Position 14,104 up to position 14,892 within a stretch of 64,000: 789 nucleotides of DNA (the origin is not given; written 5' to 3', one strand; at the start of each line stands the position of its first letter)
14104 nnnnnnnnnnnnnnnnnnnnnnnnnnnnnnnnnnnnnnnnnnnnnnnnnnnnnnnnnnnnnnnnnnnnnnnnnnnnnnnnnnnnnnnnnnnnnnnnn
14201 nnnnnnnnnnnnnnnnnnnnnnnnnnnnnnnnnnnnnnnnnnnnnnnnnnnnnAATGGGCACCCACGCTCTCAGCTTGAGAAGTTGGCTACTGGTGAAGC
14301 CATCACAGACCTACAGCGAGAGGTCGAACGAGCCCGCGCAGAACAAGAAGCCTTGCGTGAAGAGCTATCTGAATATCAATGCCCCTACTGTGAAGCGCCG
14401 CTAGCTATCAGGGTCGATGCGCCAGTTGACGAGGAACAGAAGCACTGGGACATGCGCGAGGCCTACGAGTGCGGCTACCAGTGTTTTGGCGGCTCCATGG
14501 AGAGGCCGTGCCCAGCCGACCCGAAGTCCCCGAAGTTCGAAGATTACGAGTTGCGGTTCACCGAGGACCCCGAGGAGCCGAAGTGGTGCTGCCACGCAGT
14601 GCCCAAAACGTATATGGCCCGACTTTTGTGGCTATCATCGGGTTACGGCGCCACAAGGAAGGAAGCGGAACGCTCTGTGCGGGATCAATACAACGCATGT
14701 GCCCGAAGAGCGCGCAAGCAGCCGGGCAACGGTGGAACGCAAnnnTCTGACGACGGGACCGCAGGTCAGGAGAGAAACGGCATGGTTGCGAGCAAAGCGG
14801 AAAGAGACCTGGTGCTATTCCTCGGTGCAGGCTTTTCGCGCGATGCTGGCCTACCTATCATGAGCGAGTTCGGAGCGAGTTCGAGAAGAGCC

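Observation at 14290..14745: TIR protein carries a C-terminal coiled-coil plus Cys/His-rich zinc-ribbon-like extension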

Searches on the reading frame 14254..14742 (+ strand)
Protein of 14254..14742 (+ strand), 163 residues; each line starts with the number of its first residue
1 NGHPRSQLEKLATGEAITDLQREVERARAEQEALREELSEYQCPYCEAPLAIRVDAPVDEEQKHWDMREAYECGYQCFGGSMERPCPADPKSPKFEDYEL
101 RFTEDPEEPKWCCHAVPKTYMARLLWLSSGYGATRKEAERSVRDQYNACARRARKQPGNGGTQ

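Call 3: search_protein_families(library=pfam, proteins=[window:14290-14742:+], max_evalue=1)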
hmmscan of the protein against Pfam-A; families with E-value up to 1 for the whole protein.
window:14290-14742:+ (151 aa): 4 families
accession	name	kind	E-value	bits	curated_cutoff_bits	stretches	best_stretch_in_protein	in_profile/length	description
PF25169.1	DUF7830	-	0.0044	17.3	27.5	1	9-42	14-48/72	Domain of unknown function (DUF7830)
PF14255.11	Cys_rich_CPXG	-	0.013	15.9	25.2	1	29-51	1-22/52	Cysteine-rich CPXCG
PF25164.1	CoiA_N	-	0.053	13.5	26.3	1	16-41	6-30/50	Competence protein CoiA, N-terminal domain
PF06005.17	ZapB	-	0.084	13.8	31.5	1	3-41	18-46/71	Cell division protein ZapB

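Call 4: search_protein_families(library=padloc, proteins=[window:14290-14742:+], max_evalue=1)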
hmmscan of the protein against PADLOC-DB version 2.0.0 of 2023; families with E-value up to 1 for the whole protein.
window:14290-14742:+ (151 aa): 0 families

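Call 5: find_homologous_proteins(query=window:14254-14742:+, max_evalue=0.01)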
Query window:14254-14742:+ (163 aa): 4 proteins with E <= 0.01 among 76 candidates.
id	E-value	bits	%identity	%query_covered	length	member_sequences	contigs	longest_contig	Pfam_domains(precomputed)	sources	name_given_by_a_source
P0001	9.5e-56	206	60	93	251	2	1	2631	PF13676.12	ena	-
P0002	2.7e-47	179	56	91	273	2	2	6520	PF01582.26,PF13676.12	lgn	-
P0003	4.7e-19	87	38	88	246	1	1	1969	-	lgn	-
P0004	1.4e-17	82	38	86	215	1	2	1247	-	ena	-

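Call 31: find_encoding_contigs(protein=P0002, flank=6000, max_places=3)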
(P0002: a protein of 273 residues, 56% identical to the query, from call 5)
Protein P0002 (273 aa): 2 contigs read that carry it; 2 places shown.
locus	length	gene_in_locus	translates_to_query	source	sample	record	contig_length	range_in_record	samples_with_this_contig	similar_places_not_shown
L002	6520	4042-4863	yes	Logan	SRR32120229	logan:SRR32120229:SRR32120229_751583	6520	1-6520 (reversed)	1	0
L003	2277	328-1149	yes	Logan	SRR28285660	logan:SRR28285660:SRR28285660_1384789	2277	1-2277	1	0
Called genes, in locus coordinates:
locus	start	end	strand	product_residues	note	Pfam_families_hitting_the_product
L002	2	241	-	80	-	?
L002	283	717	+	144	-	-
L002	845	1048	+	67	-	-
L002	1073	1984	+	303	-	-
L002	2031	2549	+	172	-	PF01850:PIN (faint)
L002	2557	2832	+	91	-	-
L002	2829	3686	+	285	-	-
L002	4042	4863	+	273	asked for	PF01582:TIR (weak), PF13676:TIR_2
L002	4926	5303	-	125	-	-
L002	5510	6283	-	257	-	-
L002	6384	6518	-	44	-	?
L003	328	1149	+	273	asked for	PF01582:TIR (weak), PF13676:TIR_2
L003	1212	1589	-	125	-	-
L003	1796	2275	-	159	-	?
